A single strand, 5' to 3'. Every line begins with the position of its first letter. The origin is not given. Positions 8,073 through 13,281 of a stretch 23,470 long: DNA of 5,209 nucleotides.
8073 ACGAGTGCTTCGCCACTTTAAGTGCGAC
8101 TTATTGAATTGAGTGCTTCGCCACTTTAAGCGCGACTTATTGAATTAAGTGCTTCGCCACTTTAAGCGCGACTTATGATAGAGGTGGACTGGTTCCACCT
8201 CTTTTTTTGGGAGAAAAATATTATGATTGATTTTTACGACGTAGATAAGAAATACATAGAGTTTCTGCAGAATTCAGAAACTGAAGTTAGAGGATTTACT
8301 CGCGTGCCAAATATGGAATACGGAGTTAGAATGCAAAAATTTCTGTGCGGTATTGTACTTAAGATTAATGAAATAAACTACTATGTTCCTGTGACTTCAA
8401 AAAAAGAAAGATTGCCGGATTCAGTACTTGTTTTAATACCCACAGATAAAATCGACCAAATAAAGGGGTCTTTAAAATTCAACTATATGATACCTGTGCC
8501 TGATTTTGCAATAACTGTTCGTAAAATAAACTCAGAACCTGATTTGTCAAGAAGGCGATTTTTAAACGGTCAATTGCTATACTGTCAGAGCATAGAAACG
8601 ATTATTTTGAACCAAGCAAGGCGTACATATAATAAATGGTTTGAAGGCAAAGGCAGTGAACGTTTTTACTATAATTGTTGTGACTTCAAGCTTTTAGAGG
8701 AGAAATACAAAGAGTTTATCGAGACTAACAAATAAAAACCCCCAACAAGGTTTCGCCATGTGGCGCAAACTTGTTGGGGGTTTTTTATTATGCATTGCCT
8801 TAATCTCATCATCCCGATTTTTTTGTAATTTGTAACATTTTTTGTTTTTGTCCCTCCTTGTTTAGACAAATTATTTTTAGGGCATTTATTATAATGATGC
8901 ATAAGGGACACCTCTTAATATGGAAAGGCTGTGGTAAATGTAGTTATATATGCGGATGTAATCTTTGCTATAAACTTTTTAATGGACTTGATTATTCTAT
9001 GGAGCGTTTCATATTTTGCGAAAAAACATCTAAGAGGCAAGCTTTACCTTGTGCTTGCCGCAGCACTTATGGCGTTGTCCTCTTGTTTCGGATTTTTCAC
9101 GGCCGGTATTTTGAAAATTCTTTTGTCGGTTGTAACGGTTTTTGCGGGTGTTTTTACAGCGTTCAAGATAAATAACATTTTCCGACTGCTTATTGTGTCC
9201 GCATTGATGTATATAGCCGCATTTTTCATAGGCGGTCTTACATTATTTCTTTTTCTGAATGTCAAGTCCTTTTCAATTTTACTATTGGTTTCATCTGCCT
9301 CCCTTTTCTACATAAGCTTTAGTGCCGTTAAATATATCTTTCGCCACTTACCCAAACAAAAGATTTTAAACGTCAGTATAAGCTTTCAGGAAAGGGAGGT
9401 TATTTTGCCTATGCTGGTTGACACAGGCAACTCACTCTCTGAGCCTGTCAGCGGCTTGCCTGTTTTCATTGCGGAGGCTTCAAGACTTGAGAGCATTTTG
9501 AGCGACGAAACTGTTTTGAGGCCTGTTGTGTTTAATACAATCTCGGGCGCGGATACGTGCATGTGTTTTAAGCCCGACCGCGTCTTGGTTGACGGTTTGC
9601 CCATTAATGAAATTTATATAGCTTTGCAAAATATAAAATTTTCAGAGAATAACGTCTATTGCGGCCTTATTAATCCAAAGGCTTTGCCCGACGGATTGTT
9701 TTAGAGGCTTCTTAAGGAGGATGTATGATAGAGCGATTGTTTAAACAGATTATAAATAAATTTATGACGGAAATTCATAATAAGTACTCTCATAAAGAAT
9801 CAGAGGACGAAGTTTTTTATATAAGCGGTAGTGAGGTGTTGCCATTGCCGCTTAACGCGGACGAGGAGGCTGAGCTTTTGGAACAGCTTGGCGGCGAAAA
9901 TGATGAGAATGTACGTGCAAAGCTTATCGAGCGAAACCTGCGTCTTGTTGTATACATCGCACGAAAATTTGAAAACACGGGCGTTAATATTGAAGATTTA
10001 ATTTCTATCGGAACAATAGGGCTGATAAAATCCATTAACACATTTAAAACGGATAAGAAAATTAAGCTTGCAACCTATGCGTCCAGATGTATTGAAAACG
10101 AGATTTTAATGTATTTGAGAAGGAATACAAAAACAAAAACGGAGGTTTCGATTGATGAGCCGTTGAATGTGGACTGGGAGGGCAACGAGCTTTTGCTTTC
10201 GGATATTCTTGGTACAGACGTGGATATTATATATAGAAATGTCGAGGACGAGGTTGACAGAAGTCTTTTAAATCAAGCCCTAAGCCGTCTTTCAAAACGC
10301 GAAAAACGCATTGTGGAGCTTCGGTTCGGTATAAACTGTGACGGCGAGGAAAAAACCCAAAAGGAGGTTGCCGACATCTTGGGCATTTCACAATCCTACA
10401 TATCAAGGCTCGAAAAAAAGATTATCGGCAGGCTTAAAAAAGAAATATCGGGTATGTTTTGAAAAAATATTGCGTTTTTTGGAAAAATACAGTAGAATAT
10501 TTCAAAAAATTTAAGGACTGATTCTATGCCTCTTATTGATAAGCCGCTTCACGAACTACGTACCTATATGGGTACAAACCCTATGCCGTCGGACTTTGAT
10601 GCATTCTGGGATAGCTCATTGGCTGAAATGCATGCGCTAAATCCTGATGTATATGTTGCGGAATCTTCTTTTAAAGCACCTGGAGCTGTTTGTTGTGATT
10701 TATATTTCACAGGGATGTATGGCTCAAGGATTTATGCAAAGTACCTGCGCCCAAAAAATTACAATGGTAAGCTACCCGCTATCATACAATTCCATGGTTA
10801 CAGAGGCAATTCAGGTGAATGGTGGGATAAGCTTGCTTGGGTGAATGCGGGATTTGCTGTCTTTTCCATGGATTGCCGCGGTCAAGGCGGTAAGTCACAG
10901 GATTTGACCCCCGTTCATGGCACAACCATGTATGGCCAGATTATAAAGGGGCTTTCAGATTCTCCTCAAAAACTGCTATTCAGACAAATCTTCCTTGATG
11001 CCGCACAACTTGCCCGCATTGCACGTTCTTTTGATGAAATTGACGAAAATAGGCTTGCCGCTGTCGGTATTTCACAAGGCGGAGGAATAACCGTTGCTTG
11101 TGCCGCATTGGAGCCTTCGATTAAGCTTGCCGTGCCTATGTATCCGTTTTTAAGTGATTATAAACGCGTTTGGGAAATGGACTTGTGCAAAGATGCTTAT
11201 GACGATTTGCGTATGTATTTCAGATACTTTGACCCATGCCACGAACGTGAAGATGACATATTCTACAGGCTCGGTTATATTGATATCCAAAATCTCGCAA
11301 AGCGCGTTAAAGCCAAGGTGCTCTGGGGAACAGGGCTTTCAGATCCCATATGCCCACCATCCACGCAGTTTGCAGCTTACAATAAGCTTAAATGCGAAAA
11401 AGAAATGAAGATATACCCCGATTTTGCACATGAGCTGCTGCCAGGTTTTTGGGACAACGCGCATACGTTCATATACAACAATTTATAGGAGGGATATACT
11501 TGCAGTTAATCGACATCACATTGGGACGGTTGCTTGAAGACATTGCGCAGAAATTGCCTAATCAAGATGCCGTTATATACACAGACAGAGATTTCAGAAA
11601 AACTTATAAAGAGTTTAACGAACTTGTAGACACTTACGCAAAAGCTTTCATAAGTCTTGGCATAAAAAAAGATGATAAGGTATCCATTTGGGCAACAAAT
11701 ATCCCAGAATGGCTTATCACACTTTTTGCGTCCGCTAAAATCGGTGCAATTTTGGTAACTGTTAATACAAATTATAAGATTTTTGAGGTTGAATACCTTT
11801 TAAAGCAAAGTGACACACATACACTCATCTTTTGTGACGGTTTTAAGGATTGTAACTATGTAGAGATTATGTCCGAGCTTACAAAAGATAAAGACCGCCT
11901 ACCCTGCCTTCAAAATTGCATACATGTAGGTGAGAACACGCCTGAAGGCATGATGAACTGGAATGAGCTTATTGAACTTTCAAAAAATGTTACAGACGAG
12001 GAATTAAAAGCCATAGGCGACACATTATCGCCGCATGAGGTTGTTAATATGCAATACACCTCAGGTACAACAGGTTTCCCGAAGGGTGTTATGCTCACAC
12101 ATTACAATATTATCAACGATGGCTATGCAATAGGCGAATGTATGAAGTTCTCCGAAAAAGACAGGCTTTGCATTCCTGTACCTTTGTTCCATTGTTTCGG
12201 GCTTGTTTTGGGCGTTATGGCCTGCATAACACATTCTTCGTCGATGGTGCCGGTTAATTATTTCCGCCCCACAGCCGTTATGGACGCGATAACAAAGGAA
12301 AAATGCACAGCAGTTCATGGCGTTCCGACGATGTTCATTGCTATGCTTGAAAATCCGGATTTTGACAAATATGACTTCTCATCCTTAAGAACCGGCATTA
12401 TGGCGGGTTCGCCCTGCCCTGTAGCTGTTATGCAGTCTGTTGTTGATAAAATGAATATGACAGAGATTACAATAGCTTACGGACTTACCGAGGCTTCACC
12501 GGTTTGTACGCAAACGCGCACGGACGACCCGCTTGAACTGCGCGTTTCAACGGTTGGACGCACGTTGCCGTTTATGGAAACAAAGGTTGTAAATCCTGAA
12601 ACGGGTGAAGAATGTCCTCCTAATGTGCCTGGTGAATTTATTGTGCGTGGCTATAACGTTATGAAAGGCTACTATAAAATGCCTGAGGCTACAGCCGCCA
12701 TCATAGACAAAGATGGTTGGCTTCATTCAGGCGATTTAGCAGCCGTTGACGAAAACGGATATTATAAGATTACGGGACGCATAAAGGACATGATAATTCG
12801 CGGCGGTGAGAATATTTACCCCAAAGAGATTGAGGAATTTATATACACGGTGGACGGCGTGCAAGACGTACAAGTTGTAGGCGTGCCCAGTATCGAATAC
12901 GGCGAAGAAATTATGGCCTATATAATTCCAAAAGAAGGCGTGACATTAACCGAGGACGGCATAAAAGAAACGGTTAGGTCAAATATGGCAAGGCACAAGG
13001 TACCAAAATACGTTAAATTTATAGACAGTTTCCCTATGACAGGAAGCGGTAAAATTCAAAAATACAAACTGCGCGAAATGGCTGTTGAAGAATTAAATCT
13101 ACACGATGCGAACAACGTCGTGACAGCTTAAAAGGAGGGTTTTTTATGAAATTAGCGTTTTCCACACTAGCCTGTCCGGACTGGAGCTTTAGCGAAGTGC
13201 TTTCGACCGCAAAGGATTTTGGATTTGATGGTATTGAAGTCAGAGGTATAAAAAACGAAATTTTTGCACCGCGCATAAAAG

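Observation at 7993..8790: Complete type III toxin-antitoxin (ToxIN/AbiQ-like) locus invisible to the ORF track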

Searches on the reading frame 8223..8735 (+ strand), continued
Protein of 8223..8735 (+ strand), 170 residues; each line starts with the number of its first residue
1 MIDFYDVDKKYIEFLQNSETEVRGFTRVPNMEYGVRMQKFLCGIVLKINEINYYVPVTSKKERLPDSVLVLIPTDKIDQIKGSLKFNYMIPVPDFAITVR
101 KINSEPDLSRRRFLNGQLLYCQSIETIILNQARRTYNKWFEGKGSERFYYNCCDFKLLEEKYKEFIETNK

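Call 55: fold_search(model_id=the predicted structure, library=pdb)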
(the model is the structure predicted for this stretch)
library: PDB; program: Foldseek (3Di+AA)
matches with E <= 10: 313; with E <= 0.001: 4
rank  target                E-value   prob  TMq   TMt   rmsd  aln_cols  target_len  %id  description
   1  4ato_A                1.0e-10  1.00  0.77  0.78   2.8       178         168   25  New insights into the mechanism of bacterial Type III toxin-antitoxin systems: selective toxin inhibition by a non-cod (released 2012-12-26)
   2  2xd0_A                3.7e-10  1.00  0.74  0.78   3.0       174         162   22  A processed non-coding RNA regulates a bacterial antiviral system (released 2011-01-12)
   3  7d8o_A                7.3e-10  1.00  0.75  0.78   3.1       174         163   23  Crystal structure of E. coli ToxIN type III toxin-antitoxin complex (released 2022-01-05)
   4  4glk                  4.8e-09  1.00  0.77  0.80   2.8       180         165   22  Structure and activity of AbiQ, a lactococcal anti-phage endoribonuclease belonging to the type-III toxin-antitoxin syst (released 2013-01-16)
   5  6l29_B                8.2e-03  0.89  0.26  0.34  10.2       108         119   12  The structure of the MazF-mt1 mutant (released 2020-08-05)
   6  4mzp_A                1.3e-02  0.84  0.28  0.39  10.1       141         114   11  MazF from S. aureus crystal form III, C2221, 2.7 A (released 2014-05-21)
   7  4hke_A                1.3e-02  0.87  0.29  0.39  10.4       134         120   13  Crystal Structure of MoxT of Bacillus anthracis (released 2013-11-13)
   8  4mzp_B                1.5e-02  0.80  0.28  0.39  10.2       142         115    9  MazF from S. aureus crystal form III, C2221, 2.7 A (released 2014-05-21)
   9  6kyt_A                1.6e-02  0.90  0.30  0.44   8.8       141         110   12  The structure of the M. tb toxin MazEF-mt1 complex (released 2020-08-05)
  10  6l29_A                1.7e-02  0.75  0.26  0.34  10.6       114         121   11  The structure of the MazF-mt1 mutant (released 2020-08-05)
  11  4rmo_A                1.9e-02  0.98  0.51  0.55   9.2       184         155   14  Crystal Structure of the CptIN Type III Toxin-Antitoxin System from Eubacterium rectale (released 2015-09-30)
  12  4mzp_C                1.9e-02  0.77  0.28  0.39  10.3       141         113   10  MazF from S. aureus crystal form III, C2221, 2.7 A (released 2014-05-21)
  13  4mzp_E                2.1e-02  0.75  0.27  0.39  10.3       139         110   10  MazF from S. aureus crystal form III, C2221, 2.7 A (released 2014-05-21)
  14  4mdx_A                2.3e-02  0.82  0.29  0.40  10.4       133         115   10  Crystal structure of Bacillus subtilis MazF in complex with RNA (released 2013-10-23)
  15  9g1y_B                2.3e-02  0.82  0.29  0.40  10.4       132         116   10  Staphycoccus aureus MazF in complex with Nabobody 3 (released 2024-07-24)
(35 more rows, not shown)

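Call 58: find_encoding_contigs(protein=P0003, flank=4000, max_places=2)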
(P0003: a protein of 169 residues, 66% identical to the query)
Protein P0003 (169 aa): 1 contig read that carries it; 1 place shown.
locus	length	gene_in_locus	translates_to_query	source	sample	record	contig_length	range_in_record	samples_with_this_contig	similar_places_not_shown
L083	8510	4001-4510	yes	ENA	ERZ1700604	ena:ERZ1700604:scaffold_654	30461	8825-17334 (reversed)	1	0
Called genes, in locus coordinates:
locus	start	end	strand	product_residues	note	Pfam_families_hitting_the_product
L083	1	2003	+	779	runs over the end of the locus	PF19044:P-loop_TraG, PF01935:DUF87 (weak), PF12846:AAA_10 (weak)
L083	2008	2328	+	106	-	-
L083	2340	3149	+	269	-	PF20457:DUF6710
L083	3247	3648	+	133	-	-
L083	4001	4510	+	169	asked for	PF13958:ToxN_toxin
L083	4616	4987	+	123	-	-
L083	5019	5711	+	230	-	PF01551:Peptidase_M23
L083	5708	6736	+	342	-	-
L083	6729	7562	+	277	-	PF08666:SAF (weak), PF16976:RcpC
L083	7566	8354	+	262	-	PF10609:ParA (weak), PF01656:CbiA (faint), PF13614:AAA_31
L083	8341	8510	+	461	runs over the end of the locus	PF00437:T2SSE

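Call 59: find_encoding_contigs(protein=P0002, flank=1000, max_places=2)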
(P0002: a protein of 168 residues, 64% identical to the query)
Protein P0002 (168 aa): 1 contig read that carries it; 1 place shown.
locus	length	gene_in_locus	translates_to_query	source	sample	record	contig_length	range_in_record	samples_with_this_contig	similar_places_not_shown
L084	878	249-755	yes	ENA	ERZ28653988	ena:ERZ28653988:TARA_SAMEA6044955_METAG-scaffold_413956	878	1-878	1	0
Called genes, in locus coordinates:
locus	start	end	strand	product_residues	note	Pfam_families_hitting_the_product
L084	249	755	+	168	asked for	PF13958:ToxN_toxin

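Call 60: find_encoding_contigs(protein=P0006, flank=4000, max_places=2)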
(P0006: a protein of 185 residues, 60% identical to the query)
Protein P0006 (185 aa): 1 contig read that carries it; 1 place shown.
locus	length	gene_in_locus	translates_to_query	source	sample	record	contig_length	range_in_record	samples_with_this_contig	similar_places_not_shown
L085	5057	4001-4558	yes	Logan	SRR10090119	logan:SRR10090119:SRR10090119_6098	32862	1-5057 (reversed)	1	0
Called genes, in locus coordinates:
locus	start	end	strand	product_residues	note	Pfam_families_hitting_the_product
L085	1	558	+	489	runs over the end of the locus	PF00437:T2SSE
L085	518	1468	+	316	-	-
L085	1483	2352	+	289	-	-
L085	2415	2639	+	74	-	-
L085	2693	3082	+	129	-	PF14208:DUF4320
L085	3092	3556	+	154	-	-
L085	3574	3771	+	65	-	-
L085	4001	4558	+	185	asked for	PF13958:ToxN_toxin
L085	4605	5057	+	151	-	?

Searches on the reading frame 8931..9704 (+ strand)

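Call 40: search_protein_families(library=pfam, proteins=[window:8931-9704:+], max_evalue=0.00001)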
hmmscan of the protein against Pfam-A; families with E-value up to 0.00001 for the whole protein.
window:8931-9704:+ (257 aa): 1 family
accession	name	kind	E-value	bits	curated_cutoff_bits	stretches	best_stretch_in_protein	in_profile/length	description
PF03419.18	Peptidase_U4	-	3.4e-40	138.6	28.4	1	5-250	1-283/284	Sporulation factor SpoIIGA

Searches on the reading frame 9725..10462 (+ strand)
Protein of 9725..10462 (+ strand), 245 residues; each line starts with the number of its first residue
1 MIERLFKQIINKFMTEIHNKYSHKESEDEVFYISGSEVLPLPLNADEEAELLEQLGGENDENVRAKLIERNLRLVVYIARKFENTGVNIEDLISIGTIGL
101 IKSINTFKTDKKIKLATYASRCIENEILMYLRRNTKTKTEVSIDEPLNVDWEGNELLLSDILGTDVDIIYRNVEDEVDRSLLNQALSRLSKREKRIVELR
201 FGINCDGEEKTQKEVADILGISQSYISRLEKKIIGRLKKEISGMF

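Call 40: search_protein_families(library=pfam, proteins=[window:9725-10462:+], max_evalue=0.00001)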
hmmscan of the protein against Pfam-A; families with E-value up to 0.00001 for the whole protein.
window:9725-10462:+ (245 aa): 3 families
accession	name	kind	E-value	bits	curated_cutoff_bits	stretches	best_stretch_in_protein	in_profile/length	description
PF04542.20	Sigma70_r2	-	3.1e-18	65.8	24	1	67-136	1-70/71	Sigma-70 region 2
PF04545.22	Sigma70_r4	-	1.2e-15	57.1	24.1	1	185-239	1-50/50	Sigma-70, region 4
PF01381.28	HTH_3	-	4.3e-06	27.1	23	0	210-232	10-32/55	Helix-turn-helix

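Call 57: find_encoding_contigs(protein=window:9725-10462:+, flank=1000, max_places=3)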
Protein window:9725-10462:+ (245 aa): 2 contigs read that carry it; 2 places shown.
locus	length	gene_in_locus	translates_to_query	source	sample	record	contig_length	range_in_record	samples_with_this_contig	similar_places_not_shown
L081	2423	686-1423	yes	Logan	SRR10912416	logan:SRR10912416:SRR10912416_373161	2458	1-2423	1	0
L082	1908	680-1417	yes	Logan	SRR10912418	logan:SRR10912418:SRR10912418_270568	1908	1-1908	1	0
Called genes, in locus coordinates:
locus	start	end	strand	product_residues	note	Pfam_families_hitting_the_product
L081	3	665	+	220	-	?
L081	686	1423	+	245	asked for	PF04542:Sigma70_r2, PF04545:Sigma70_r4, PF01381:HTH_3 (weak)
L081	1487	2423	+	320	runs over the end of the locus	PF05448:AXE1, PF01738:DLH (faint), PF02129:Peptidase_S15 (weak), PF00561:Abhydrolase_1 (weak), PF00326:Peptidase_S9 (weak), PF12740:PETase (weak), PF12146:Hydrolase_4 (weak)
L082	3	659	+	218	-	?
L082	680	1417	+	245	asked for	PF04542:Sigma70_r2, PF04545:Sigma70_r4, PF01381:HTH_3 (weak)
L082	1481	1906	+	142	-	?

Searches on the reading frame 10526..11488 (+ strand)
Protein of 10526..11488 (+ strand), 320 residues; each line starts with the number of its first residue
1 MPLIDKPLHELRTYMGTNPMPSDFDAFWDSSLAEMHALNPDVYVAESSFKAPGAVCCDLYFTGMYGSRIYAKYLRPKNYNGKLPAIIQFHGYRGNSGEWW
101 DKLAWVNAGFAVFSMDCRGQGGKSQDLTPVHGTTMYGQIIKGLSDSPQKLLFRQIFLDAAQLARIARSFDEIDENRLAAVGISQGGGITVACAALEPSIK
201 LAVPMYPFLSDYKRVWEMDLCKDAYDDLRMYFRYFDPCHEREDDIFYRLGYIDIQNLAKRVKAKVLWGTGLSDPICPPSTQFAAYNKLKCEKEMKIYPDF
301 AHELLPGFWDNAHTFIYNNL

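Call 40: search_protein_families(library=pfam, proteins=[window:10526-11488:+], max_evalue=0.00001)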
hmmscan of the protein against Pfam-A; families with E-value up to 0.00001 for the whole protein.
window:10526-11488:+ (320 aa): 7 families
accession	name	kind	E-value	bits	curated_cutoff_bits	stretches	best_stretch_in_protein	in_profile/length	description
PF05448.18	AXE1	-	3.4e-125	417.5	21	1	1-313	1-315/321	Acetyl xylan esterase (AXE1)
PF12146.15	Hydrolase_4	-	7.6e-13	48.7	27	1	253-305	182-235/239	Serine aminopeptidase, S33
PF00326.27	Peptidase_S9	-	1.6e-09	38.1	22.6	1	107-302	12-187/213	Prolyl oligopeptidase family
PF02129.25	Peptidase_S15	-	2.5e-09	37.7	23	1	66-216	2-138/262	X-Pro dipeptidyl-peptidase (S15 family)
PF00561.26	Abhydrolase_1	-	1.2e-07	32.1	25.8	0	84-198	1-92/245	alpha/beta hydrolase fold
PF12740.14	PETase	-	4.8e-07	29.9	28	1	169-211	119-161/263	PET hydrolase-like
PF01738.24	DLH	-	1.4e-06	28.5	21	0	74-208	6-131/217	Dienelactone hydrolase family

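Call 63: search_protein_families(library=padloc, proteins=[window:10526-11488:+], max_evalue=0.001)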
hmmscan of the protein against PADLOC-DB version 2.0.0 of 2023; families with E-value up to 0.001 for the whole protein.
window:10526-11488:+ (320 aa): 0 families

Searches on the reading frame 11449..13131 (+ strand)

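Call 40: search_protein_families(library=pfam, proteins=[window:11449-13131:+], max_evalue=0.00001)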
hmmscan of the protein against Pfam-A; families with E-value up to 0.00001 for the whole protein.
window:11449-13131:+ (560 aa): 2 families
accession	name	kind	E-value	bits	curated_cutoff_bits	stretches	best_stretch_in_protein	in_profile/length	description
PF00501.34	AMP-binding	-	1.5e-96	324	29.9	1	30-409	2-384/384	AMP-binding enzyme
PF13193.12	AMP-binding_C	-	1.2e-17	65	24.5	1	460-535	1-76/76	AMP-binding enzyme C-terminal domain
